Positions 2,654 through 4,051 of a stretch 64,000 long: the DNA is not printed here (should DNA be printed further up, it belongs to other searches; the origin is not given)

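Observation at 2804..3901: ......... intein splitting the NrdJ active-site motif, with non-canonical C-terminal Ser-Asn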

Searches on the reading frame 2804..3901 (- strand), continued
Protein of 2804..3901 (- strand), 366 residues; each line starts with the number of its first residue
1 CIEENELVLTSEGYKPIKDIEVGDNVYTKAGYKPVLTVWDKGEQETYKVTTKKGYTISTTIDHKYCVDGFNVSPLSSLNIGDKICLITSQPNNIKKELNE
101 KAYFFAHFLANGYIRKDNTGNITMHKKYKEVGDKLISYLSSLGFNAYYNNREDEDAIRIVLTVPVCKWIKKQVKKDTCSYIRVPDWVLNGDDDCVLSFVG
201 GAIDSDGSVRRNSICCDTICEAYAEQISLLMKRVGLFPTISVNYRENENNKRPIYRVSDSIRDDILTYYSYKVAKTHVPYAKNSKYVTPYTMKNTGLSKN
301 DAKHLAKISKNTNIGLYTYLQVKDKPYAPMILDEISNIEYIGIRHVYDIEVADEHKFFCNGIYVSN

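Call 51: search_protein_families(library=pfam, proteins=[P0145, P0153, P0159, P0188, P0194, P0201, P0205, P0244, P0274], max_evalue=0.00001)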
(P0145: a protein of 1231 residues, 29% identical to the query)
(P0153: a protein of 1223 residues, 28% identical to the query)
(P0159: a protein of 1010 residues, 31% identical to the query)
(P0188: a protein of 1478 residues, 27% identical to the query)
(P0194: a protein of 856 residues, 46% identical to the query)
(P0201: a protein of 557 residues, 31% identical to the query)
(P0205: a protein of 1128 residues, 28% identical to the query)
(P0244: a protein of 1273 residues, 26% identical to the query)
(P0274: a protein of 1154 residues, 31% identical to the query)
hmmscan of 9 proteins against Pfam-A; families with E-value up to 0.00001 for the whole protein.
P0145 (1231 aa): 5 families
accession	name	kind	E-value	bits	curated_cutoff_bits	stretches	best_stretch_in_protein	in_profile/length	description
PF02867.20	Ribonuc_red_lgC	-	2.7e-76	257.7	23.9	2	722-1023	173-326/523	Ribonucleotide reductase, barrel domain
PF14890.11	Intein_splicing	-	2.6e-17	63.5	35.8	2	313-668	38-155/155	Intein splicing domain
PF14528.11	LAGLIDADG_3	-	1.5e-10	41.7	22.5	1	501-565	3-68/82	LAGLIDADG-like domain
PF05204.19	Hom_end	-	6.2e-08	33.2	21.1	1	489-554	2-69/110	Homing endonuclease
PF07591.16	PT-HINT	-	1.6e-07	32.1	27.7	0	768-896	1-123/137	Pretoxin HINT domain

P0153 (1223 aa): 6 families
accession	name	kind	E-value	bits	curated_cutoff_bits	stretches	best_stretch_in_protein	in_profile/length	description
PF02867.20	Ribonuc_red_lgC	-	4.7e-66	224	23.9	2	1011-1222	73-291/523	Ribonucleotide reductase, barrel domain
PF14528.11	LAGLIDADG_3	-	2e-33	114.9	22.5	2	817-896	2-82/82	LAGLIDADG-like domain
PF08471.15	Ribonuc_red_2_N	-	2.3e-21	76.3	27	1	45-128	1-103/103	Class II vitamin B12-dependent ribonucleotide reductase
PF14890.11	Intein_splicing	-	2.2e-18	66.9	35.8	1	167-516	12-155/155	Intein splicing domain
PF05204.19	Hom_end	-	4.2e-08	33.7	21.1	0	807-865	3-63/110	Homing endonuclease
PF13403.11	Hint_2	-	8.7e-06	26.6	28.4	0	589-624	2-38/147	Hint domain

P0159 (1010 aa): 4 families
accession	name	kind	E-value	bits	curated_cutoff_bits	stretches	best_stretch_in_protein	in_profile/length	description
PF02867.20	Ribonuc_red_lgC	-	1.1e-91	308.5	23.9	2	570-949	74-523/523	Ribonucleotide reductase, barrel domain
PF14528.11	LAGLIDADG_3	-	5.9e-19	68.5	22.5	1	385-464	2-82/82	LAGLIDADG-like domain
PF00317.26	Ribonuc_red_lgN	-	7.3e-14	52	28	1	7-76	3-77/77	Ribonucleotide reductase, all-alpha domain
PF14890.11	Intein_splicing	-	1.3e-09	38.5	35.8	1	190-566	38-151/155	Intein splicing domain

P0188 (1478 aa): 5 families
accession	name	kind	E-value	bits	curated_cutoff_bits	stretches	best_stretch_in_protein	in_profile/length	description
PF02867.20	Ribonuc_red_lgC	-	1.1e-128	430.6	23.9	2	539-1095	73-523/523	Ribonucleotide reductase, barrel domain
PF14528.11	LAGLIDADG_3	-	2.8e-15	56.8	22.5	1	359-438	3-82/82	LAGLIDADG-like domain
PF00317.26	Ribonuc_red_lgN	-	1.7e-08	34.8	28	1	5-67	7-75/77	Ribonucleotide reductase, all-alpha domain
PF14890.11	Intein_splicing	-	1.1e-07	32.3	35.8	0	177-536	31-151/155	Intein splicing domain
PF13403.11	Hint_2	-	3.5e-06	27.9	28.4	0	665-696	1-32/147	Hint domain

P0194 (856 aa): 4 families
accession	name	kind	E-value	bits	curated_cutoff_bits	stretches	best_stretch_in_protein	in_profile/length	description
PF02867.20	Ribonuc_red_lgC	-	4.2e-118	395.7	23.9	2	288-694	74-523/523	Ribonucleotide reductase, barrel domain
PF00317.26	Ribonuc_red_lgN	-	1.6e-17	63.8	28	1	3-76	4-76/77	Ribonucleotide reductase, all-alpha domain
PF12637.14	TSCPD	-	4.2e-17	62.7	22.8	1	720-808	2-84/88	TSCPD domain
PF14890.11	Intein_splicing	-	1.6e-07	31.7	35.8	0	188-246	36-94/155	Intein splicing domain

P0201 (557 aa): 3 families
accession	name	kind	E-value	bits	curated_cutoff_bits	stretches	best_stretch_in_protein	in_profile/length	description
PF02867.20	Ribonuc_red_lgC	-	4.2e-20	72.3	23.9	2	498-546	74-126/523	Ribonucleotide reductase, barrel domain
PF14528.11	LAGLIDADG_3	-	5.7e-15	55.8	22.5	1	308-383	2-77/82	LAGLIDADG-like domain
PF14890.11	Intein_splicing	-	5.6e-13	49.4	35.8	1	107-492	34-149/155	Intein splicing domain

P0205 (1128 aa): 4 families
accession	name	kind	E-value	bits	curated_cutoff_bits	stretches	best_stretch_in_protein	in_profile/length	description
PF02867.20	Ribonuc_red_lgC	-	1.3e-95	321.4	23.9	3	572-806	75-342/523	Ribonucleotide reductase, barrel domain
PF14528.11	LAGLIDADG_3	-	2.1e-16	60.3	22.5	1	387-452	3-69/82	LAGLIDADG-like domain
PF14890.11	Intein_splicing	-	2e-13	50.8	35.8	1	168-568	11-152/155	Intein splicing domain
PF00317.26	Ribonuc_red_lgN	-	2.6e-07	31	28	1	10-74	9-74/77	Ribonucleotide reductase, all-alpha domain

P0244 (1273 aa): 6 families
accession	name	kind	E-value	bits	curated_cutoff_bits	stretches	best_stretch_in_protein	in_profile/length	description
PF02867.20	Ribonuc_red_lgC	-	4.6e-113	379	23.9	2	534-1228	70-523/523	Ribonucleotide reductase, barrel domain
PF14890.11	Intein_splicing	-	1e-21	77.8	35.8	1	194-534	35-151/155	Intein splicing domain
PF14528.11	LAGLIDADG_3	-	1.2e-16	61.2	22.5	0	835-886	5-64/82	LAGLIDADG-like domain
PF00317.26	Ribonuc_red_lgN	-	1.1e-12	48.3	28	1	9-83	3-76/77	Ribonucleotide reductase, all-alpha domain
PF13403.11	Hint_2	-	3e-07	31.4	28.4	0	163-193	2-32/147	Hint domain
PF07591.16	PT-HINT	-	2.7e-06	28.1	27.7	0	170-252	2-89/137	Pretoxin HINT domain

P0274 (1154 aa): 5 families
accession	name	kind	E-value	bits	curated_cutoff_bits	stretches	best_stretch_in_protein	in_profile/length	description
PF02867.20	Ribonuc_red_lgC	-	4.9e-116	388.9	23.9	2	590-990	74-523/523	Ribonucleotide reductase, barrel domain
PF12637.14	TSCPD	-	3.1e-18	66.3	22.8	1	1016-1105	2-85/88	TSCPD domain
PF00317.26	Ribonuc_red_lgN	-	1.5e-15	57.4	28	1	3-77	2-75/77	Ribonucleotide reductase, all-alpha domain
PF14528.11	LAGLIDADG_3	-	8.7e-14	52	22.5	1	394-454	2-64/82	LAGLIDADG-like domain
PF14890.11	Intein_splicing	-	1.7e-09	38.1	35.8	1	187-580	33-145/155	Intein splicing domain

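Call 57: search_solved_structures(query=A2, max_evalue=0.001, show_alignments=2)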
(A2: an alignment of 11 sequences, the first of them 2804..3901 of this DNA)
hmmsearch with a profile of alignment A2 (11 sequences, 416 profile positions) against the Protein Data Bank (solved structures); distinct sequences matched with E-value up to 0.001: 44.
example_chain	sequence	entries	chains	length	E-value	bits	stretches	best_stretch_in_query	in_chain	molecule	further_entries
7qss_A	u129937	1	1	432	2e-29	106.3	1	47-409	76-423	V-type ATP synthase alpha chain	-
7qsu_A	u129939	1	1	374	8.1e-25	91.1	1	47-299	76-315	V-ATPase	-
6qaz_A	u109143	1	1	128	6.3e-20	75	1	6-75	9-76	cyanophage-like gp41-1 intein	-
2cw7_A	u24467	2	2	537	7.6e-18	68.2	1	125-273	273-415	Endonuclease PI-PkoII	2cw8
6riz_A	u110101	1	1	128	2e-17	66.8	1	6-74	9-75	gp41-1 intein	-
1dq3_A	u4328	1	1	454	6.2e-17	65.2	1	133-408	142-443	ENDONUCLEASE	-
7qst_A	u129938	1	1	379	7.2e-17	65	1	4-279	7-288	V-type ATP synthase subunit A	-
1dfa_A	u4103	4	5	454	5.5e-13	52.2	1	119-297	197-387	PI-SCEI ENDONUCLEASE | ENDONUCLEASE PI-SCEI | PI-SCEI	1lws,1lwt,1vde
4o1r_A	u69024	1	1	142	1.1e-12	51.2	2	11-87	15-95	Replicative DNA helicase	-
7cfv_A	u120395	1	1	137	2.8e-12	49.8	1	363-416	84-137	Spl DnaX mini-intein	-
2keq_A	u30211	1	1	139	3.3e-12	49.6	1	5-70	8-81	DNA polymerase III alpha subunit, Nucleic acid binding OB-fold tRNA/helicase-type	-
7qil_A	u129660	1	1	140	3.4e-12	49.5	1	6-69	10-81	DnaE intein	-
4kl5_A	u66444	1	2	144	3.9e-12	49.4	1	5-70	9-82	DNA polymerase III, alpha subunit, Nucleic acid binding, OB-fold, tRNA/helicase-type chime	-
9cop_A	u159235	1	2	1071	1.1e-11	47.9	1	120-297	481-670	V-type proton ATPase catalytic subunit A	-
1um2_A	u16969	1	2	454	1.2e-11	47.8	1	119-297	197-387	ENDONUCLEASE PI-SCEI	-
4kl6_A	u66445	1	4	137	2e-11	47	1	5-67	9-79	DNA-directed DNA polymerase,Nucleic acid binding, OB-fold, tRNA/helicase-type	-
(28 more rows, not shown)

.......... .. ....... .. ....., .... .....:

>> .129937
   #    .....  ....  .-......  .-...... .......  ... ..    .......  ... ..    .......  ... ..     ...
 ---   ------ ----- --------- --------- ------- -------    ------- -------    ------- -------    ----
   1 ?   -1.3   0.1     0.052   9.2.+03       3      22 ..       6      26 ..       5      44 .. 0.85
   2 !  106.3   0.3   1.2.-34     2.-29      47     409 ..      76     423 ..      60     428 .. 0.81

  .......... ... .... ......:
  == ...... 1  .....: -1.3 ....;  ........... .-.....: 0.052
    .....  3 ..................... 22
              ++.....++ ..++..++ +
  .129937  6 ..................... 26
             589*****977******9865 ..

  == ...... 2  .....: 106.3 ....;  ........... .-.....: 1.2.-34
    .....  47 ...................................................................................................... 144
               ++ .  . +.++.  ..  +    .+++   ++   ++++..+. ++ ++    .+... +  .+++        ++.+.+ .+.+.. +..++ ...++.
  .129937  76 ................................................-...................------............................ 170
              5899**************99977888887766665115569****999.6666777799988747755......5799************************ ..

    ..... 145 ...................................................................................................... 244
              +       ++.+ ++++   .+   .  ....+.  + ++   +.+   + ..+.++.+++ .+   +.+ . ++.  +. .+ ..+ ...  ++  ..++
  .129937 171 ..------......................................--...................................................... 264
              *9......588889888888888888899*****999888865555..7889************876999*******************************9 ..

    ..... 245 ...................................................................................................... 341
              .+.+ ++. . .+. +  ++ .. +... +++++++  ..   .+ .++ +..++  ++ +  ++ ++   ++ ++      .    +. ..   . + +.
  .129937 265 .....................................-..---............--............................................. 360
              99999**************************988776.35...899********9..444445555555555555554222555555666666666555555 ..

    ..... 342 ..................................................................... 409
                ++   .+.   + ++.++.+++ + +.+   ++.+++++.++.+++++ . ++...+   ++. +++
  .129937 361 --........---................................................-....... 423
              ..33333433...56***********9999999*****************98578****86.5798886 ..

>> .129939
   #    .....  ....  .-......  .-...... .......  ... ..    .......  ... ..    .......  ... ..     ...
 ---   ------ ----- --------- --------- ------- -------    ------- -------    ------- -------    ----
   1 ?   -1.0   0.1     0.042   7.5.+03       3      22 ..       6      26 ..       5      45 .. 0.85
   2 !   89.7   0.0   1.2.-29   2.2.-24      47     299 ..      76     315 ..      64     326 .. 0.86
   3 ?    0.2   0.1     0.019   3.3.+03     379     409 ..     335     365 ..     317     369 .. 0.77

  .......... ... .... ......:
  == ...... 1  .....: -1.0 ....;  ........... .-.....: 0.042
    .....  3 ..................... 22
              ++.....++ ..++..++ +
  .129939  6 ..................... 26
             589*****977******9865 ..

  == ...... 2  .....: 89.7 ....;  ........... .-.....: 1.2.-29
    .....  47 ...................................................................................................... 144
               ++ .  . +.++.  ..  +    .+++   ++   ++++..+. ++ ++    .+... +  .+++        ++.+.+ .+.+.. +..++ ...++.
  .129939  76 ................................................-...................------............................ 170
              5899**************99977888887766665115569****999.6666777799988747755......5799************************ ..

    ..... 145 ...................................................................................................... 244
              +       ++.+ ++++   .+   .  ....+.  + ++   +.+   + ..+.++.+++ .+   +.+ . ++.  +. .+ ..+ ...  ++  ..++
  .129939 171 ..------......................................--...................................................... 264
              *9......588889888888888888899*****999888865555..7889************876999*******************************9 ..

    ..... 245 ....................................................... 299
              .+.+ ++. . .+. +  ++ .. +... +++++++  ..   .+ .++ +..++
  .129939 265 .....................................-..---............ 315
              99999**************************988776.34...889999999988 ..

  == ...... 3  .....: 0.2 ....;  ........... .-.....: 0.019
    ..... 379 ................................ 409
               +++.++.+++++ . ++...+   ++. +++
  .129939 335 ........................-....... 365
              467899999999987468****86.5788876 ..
